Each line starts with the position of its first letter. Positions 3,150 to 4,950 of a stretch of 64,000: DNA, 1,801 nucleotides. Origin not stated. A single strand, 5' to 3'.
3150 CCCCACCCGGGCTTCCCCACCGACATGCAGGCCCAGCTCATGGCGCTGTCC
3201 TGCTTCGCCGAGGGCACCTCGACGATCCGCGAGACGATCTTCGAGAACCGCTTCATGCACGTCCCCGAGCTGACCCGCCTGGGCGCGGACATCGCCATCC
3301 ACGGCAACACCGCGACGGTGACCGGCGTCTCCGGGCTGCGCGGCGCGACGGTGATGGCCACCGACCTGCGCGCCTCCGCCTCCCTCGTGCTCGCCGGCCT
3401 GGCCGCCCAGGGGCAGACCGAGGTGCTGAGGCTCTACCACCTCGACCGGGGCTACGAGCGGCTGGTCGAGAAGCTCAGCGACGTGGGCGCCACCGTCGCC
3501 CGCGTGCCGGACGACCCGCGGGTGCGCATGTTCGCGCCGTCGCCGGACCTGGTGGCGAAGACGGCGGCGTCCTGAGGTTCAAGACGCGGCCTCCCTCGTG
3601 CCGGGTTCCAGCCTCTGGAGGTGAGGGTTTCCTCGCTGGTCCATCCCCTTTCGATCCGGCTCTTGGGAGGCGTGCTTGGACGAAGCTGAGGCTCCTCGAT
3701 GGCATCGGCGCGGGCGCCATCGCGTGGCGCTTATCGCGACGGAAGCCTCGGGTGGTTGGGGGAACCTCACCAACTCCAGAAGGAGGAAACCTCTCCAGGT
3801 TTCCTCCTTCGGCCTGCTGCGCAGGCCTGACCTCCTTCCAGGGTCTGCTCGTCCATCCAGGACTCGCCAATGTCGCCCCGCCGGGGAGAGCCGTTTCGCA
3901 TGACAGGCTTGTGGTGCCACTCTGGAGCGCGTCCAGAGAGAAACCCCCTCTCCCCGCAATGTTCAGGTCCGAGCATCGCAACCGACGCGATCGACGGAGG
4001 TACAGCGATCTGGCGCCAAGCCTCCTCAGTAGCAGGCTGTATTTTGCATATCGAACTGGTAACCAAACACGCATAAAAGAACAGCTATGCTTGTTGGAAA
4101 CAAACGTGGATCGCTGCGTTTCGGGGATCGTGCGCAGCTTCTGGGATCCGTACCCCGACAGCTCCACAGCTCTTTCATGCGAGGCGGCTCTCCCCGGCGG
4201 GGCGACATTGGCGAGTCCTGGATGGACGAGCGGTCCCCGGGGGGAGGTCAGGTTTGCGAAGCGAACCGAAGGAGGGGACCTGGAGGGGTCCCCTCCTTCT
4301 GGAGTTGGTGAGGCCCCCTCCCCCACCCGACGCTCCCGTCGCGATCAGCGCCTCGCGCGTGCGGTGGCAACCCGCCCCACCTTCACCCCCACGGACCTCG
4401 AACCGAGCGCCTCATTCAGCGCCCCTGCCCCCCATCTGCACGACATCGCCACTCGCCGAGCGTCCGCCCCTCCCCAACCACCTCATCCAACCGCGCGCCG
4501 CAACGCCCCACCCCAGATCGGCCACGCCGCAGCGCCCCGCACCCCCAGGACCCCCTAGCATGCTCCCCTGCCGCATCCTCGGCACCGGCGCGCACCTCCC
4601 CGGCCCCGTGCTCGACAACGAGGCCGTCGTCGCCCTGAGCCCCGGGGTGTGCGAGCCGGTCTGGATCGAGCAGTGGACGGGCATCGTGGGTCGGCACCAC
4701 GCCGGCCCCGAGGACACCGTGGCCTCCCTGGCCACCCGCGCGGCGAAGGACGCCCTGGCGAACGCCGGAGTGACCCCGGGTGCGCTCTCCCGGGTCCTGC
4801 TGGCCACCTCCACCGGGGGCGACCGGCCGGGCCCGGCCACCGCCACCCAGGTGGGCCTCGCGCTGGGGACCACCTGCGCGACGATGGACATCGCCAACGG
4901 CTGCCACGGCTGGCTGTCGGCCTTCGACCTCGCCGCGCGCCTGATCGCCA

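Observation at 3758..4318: Inverted-duplicated structured RNA-like element with covarying SD/anti-SD hairpins between murA and the lipid cassette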

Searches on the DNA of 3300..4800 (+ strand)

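Call 4: search_rna_families(source=window, start=3300, end=4800, threshold=evalue, max_evalue=10, show_alignments=3)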
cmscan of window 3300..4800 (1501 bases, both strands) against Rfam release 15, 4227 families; matches with E-value up to 10: 17.
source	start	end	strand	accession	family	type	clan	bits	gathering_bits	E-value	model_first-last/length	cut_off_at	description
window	3752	3855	+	RF02344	ar14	Gene; sRNA;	-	22.3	58.8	0.13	1-123/123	no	Alphaproteobacterial ar14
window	3309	3357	-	RF01333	CRISPR-DR20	Gene; CRISPR;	-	21.9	42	0.12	1-36/36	no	CRISPR RNA direct repeat element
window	3528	3628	-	RF02000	MIR1846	Gene; miRNA;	-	20.3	77.5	0.73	1-110/110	no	MIR1846 microRNA precursor family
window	4258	4336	-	RF03261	mir-1759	Gene; miRNA;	-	19.1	58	2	1-75/75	no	mir-1759 microRNA precursor family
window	4268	4299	+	RF03703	mir-3622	Gene; miRNA;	-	18.9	78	2.8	1-84/84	no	mir-3622 microRNA precursor family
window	4268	4299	-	RF03703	mir-3622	Gene; miRNA;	-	18.3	78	4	1-84/84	no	mir-3622 microRNA precursor family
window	4636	4735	-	RF02794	Pab19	Gene; snRNA; snoRNA; HACA-box;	-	18.2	55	5.1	1-102/102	no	Pab19 RNA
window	4263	4305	-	RF00771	mir-185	Gene; miRNA;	-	17.7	60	4.4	1-79/79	no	mir-185 microRNA precursor family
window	3779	3810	+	RF03912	mir-4659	Gene; miRNA;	-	17.1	92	4.5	20-54/73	no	mir-4659 microRNA precursor family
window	3743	3832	+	RF02232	sX13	Gene; sRNA;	-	17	50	2.1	1-115/115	no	Xanthomonadaceae sRNA sX13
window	3779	3810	-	RF03912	mir-4659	Gene; miRNA;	-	16.8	92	5.4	20-54/73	no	mir-4659 microRNA precursor family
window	3471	3550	-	RF03424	mir-4856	Gene; miRNA;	-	16.5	70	8.9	1-84/84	no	mir-4856 microRNA precursor family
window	3777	3816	-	RF03930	mir-1909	Gene; miRNA;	-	15.7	80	7.8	1-72/72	no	mir-1909 microRNA precursor family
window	3776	3813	-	RF01939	mir-761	Gene; miRNA;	-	15.5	82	8.2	1-65/65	no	mir-761 microRNA precursor family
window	4269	4298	-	RF02232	sX13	Gene; sRNA;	-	14.2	50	9.2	44-75/115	no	Xanthomonadaceae sRNA sX13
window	4746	4800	+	RF02133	HOXB13-AS1_2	Gene; lncRNA;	-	12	40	9.6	1-46/81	3'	HOXB13 antisense RNA 1 conserved region 2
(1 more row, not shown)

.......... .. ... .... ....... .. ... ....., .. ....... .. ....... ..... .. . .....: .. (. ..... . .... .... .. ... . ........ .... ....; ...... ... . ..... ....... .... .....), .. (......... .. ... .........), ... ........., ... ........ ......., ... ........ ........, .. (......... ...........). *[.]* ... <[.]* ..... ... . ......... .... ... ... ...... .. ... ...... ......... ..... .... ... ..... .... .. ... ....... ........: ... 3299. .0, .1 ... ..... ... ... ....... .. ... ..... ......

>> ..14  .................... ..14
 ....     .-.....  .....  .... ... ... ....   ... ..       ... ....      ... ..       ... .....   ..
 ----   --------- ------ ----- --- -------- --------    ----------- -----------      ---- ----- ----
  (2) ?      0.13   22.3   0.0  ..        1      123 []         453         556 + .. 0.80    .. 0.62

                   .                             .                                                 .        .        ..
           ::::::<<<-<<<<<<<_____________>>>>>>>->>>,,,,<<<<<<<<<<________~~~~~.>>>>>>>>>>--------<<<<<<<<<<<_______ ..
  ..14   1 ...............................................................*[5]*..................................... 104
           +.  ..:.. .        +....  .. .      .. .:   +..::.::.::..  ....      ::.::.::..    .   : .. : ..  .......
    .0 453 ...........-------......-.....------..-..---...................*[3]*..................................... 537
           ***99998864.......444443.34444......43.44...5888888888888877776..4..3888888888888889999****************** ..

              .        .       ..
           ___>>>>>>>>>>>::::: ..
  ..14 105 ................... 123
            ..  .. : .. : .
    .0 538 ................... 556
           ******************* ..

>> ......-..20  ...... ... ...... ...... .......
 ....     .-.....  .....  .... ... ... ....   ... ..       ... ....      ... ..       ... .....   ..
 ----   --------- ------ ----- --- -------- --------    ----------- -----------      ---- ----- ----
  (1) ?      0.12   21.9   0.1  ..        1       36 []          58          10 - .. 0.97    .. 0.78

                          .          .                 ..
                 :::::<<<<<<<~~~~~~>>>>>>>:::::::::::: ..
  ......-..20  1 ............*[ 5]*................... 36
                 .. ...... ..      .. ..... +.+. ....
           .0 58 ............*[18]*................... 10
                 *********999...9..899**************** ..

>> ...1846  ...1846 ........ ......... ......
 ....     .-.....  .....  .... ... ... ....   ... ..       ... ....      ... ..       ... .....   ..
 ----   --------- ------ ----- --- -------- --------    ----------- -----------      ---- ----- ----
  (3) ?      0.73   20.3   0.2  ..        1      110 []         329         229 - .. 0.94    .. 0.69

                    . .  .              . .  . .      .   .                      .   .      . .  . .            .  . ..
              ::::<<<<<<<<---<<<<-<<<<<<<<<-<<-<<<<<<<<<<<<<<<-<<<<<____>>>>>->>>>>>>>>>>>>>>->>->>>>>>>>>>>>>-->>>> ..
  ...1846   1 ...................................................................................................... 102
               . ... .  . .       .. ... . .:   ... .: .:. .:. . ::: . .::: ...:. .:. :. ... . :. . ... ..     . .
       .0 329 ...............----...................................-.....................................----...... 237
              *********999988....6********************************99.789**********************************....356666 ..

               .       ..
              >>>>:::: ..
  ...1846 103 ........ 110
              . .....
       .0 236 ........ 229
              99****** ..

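Call 67: build_rna_model(alignment_id=A5, structure=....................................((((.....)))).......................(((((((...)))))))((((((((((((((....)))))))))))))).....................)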
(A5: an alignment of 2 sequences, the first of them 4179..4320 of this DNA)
Model R1 built from alignment A5 (2 sequences, 142 columns); structure: as given.
model positions 142; base pairs 25; branch points 2; effective number of sequences 0.95; information 0.589 bits per position. Calibrated on 0.2 Mb of random sequence (short: E-values are rough).
structure used (alignment columns):
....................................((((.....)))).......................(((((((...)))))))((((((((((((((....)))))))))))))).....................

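Call 69: search_with_rna_model(model_id=R1, sources=[window, L001, L002, L003, L004, L041, L042, L043, L044, L045, L046, L047, L048, L049, L050, L051, L052, L053, L054, L055, L056, L057, L058, L059, L060, L061, L062, L063, L064, L065, L066, L067, L068, L069, L070, L071, L072, L073, L074, L075, L076, L077, L078, L079, L080, L081, L082, L083, L084, L085, L086, L087, L088, L089, L090, L091, L092, L093, L094, L095, L096, L097, L098, L099, L100, L101, L102, L103, L104, L105, L106, L107, L108, L109, L110, L111, L112, L113, L114, L115, L116, L117, L118, L119, L120, L121, L122, L123, L124, L125, L126, L127, L128, L129, L130, L131, L132, L133, L134, L135], max_evalue=1)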
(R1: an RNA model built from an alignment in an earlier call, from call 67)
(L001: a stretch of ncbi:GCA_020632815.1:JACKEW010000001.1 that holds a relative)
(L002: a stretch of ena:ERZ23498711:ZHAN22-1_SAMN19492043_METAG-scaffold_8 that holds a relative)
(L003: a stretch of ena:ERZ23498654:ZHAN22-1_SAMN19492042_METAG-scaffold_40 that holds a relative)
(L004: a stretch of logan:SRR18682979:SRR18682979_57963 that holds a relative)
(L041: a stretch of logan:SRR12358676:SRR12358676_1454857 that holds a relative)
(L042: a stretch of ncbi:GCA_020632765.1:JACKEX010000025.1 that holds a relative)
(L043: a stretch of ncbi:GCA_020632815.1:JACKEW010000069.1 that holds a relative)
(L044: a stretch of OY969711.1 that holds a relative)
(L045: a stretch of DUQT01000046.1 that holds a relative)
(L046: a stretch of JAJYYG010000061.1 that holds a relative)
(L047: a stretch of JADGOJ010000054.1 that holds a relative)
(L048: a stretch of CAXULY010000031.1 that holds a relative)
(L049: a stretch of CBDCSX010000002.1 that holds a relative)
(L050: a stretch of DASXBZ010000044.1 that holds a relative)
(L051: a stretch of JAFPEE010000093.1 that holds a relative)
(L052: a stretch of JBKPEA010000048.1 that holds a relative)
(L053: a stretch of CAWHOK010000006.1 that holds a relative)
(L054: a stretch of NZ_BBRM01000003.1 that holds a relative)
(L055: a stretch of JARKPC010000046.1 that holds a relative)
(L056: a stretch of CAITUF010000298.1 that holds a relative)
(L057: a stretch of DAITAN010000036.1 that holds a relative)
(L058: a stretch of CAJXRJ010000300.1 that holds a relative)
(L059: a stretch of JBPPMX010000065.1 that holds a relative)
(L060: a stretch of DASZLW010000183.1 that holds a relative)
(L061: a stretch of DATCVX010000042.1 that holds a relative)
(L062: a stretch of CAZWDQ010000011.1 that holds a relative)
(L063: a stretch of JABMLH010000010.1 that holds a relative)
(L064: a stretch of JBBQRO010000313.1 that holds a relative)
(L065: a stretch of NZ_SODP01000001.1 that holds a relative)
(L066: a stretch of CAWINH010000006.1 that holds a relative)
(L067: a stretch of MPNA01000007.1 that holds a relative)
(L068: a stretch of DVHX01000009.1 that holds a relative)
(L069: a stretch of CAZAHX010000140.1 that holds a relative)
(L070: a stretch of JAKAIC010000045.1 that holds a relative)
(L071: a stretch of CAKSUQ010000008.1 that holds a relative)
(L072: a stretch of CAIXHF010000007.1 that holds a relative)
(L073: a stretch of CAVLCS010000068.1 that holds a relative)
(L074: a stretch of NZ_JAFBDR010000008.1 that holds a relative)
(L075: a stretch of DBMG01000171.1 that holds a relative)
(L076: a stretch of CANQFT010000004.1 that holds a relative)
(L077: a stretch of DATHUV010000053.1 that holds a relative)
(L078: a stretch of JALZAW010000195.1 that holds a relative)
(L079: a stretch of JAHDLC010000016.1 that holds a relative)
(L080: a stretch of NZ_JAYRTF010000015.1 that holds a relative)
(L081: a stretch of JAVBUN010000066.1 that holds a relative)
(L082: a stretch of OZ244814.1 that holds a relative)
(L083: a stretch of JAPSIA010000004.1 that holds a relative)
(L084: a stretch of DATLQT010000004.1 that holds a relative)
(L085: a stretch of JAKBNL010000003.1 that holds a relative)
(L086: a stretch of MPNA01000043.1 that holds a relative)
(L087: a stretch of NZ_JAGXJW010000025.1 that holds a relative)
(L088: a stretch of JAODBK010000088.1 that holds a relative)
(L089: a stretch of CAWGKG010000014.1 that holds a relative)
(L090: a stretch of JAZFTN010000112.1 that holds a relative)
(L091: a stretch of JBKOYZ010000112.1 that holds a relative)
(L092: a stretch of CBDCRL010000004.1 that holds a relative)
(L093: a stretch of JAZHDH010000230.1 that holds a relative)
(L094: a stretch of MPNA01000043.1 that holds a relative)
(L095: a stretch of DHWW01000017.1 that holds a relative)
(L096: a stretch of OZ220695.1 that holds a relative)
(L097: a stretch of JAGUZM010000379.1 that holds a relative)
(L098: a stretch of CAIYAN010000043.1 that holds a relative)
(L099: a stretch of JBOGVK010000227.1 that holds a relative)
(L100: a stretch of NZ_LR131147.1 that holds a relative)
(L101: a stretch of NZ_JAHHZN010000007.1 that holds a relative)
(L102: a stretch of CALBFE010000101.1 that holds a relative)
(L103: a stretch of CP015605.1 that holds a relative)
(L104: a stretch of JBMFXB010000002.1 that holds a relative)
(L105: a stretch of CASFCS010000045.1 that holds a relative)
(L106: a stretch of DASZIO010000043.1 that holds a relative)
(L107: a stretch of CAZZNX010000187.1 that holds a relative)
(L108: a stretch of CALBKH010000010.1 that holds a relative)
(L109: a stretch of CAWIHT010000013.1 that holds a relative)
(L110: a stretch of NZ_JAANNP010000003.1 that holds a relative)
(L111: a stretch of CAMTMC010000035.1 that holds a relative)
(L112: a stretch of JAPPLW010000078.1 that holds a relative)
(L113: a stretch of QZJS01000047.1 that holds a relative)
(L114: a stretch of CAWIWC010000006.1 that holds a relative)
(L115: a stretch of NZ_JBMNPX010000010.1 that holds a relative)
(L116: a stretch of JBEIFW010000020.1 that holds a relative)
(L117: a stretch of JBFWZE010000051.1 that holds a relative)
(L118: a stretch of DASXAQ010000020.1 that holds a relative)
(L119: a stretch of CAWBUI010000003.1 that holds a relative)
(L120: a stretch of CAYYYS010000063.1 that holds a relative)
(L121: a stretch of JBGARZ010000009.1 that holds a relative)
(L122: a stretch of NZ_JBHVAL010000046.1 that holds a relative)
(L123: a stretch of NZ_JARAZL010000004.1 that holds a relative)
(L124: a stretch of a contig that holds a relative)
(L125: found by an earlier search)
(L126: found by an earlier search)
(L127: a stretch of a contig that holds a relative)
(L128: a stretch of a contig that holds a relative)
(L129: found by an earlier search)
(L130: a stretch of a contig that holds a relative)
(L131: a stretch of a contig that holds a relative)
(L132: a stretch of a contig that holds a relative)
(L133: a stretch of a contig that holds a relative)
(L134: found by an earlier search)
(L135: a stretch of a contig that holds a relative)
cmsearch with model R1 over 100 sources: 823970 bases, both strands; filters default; matches with E-value up to 1: 99.
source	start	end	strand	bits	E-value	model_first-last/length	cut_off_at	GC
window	3758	3899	-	183.8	5.2e-35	1-142/142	no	0.65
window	4179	4320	+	176.8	1.4e-33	1-142/142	no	0.7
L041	1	48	+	54.1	1.6e-08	95-142/142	5'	0.69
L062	4318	4475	-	30.1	0.0013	1-142/142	no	0.66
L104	3621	3652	-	29.6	0.0016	90-121/142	no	0.53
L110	316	347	-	29.3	0.0018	90-121/142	no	0.75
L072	2174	2284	+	27.6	0.0041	1-142/142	no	0.57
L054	320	393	+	27.5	0.0043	37-123/142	no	0.68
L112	3963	4091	-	27.2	0.0049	1-142/142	no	0.67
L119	86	257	+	27.1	0.0053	1-142/142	no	0.66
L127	183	316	-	26.8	0.0059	1-142/142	no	0.64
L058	5150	5277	-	26.6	0.0067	1-142/142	no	0.6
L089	4582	4613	-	26.5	0.0068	90-121/142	no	0.69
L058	5171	5202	+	25.9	0.0091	90-121/142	no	0.69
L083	142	173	+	25.6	0.01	90-121/142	no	0.78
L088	168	199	+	25.6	0.011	90-121/142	no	0.78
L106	6540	6700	-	25.4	0.012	1-142/142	no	0.65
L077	6951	7152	-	25.2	0.013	1-142/142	no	0.66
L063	1025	1056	+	25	0.014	90-121/142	no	0.75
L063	1025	1056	-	25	0.014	90-121/142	no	0.75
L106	6558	6589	+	25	0.014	90-121/142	no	0.75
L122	608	717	-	24.8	0.015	1-142/142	no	0.66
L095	5563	5594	+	24.6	0.017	90-121/142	no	0.69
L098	5787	5818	-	24.5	0.017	90-121/142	no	0.66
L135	2566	2597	+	24.4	0.018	90-121/142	no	0.81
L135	2566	2597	-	24.4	0.018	90-121/142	no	0.81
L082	7072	7195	-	24.4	0.019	1-142/142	no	0.56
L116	5161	5191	-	24.4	0.019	90-121/142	no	0.77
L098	5787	5818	+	24.3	0.019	90-121/142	no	0.66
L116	5088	5207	+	24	0.022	1-142/142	no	0.69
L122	630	661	+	23.9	0.023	90-121/142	no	0.62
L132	1857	1958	-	23.9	0.024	1-142/142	no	0.68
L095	5545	5665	-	23.8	0.024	1-142/142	no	0.58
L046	291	320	+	23.8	0.025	90-121/142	no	0.77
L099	2065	2095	+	23.6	0.027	90-121/142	no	0.74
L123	7181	7212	+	23.6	0.027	90-121/142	no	0.81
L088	168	199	-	23.6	0.028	90-121/142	no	0.78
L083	142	173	-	23.3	0.031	90-121/142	no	0.78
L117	6348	6448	+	23.2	0.033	1-142/142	no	0.65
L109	3968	3998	-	23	0.035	90-121/142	no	0.61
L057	487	589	+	23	0.037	1-142/142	no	0.72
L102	4560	4591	+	22.9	0.037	90-121/142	no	0.62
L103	1433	1464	+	22.9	0.037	90-121/142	no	0.62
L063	5940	6054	+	22.9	0.038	1-142/142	no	0.73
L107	2882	2992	+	22.9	0.038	1-142/142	no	0.7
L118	171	306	+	22.8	0.039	1-142/142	no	0.67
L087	4204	4310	+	22.8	0.039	1-142/142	no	0.54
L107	2927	3052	-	22.7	0.042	1-142/142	no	0.63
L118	252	281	-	22.6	0.043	90-121/142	no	0.73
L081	1434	1466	+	22.6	0.044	90-121/142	no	0.7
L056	4146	4177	+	22.5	0.046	90-121/142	no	0.66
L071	804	912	+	22.1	0.055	1-142/142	no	0.5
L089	4582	4613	+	22.1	0.056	90-121/142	no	0.69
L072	2211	2369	-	22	0.059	1-142/142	no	0.58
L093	6884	6979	+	22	0.059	1-142/142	no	0.53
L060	2473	2504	+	21.9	0.06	90-121/142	no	0.75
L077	6881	7019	+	21.6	0.068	1-142/142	no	0.65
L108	2580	2694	-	21.5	0.073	1-142/142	no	0.69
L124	4810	4887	+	21.3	0.079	37-122/142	no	0.67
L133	7239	7269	-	21.3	0.081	90-121/142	no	0.71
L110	316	347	+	21.2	0.083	90-121/142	no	0.75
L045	5371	5401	-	21.1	0.087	90-121/142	no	0.65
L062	2904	2934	-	21.1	0.09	90-121/142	no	0.74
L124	4857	4886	-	20.9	0.096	90-121/142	no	0.73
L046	291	320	-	20.9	0.098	90-121/142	no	0.77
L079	3994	4130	-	20.7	0.11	1-142/142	no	0.52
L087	4258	4289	-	20.6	0.11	90-121/142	no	0.72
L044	6900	6929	+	20.6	0.11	90-121/142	no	0.7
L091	2525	2555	+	20.4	0.12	90-121/142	no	0.77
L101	4417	4548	-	20.2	0.13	1-142/142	no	0.51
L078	4258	4340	+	20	0.15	37-124/142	no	0.72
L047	5850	5880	+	19.5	0.19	90-121/142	no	0.68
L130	2105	2300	+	19.4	0.19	1-142/142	no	0.63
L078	4305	4337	-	19.4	0.2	90-121/142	no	0.76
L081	1434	1466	-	19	0.23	90-121/142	no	0.7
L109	3902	3998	+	18.8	0.26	37-121/142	no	0.65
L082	7007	7138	+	18.7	0.27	1-142/142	no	0.61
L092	6897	7031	-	18.5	0.3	1-142/142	no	0.57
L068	2091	2122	-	18.5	0.3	90-121/142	no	0.69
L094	2296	2326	+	18.3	0.33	90-121/142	no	0.71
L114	3999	4029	-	18.3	0.33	90-121/142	no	0.74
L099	2065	2095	-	18.2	0.34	90-121/142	no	0.74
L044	6535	6661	+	18.1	0.36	1-142/142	no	0.64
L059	1831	1970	-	17.9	0.4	1-142/142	no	0.65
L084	1725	1754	-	17.7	0.44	90-121/142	no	0.73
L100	7016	7046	+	17.6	0.46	90-121/142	no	0.55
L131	3930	4049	+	17.4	0.49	1-142/142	no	0.6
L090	7360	7388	-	17.4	0.49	90-121/142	no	0.79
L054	339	466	-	17.4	0.51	1-142/142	no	0.73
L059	6297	6325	-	17.1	0.57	90-121/142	no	0.66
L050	6021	6050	-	16.7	0.71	90-121/142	no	0.7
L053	3873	4042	-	16.6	0.71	1-142/142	no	0.52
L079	4015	4044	+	16.6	0.73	90-121/142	no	0.6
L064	752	875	-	16.5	0.75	1-142/142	no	0.6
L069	5637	5666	-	16.2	0.87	90-121/142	no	0.63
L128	3232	3261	-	16.2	0.9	90-121/142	no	0.7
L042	14049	14181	-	16.1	0.91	1-142/142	no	0.72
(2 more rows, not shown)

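Call 70: search_dna_similar(query=window:3576-4559:+, collection=plasmids, mode=distant, max_evalue=0.001, max_rows=8)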
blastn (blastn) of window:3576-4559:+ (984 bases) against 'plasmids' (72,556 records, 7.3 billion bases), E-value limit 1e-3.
No match.
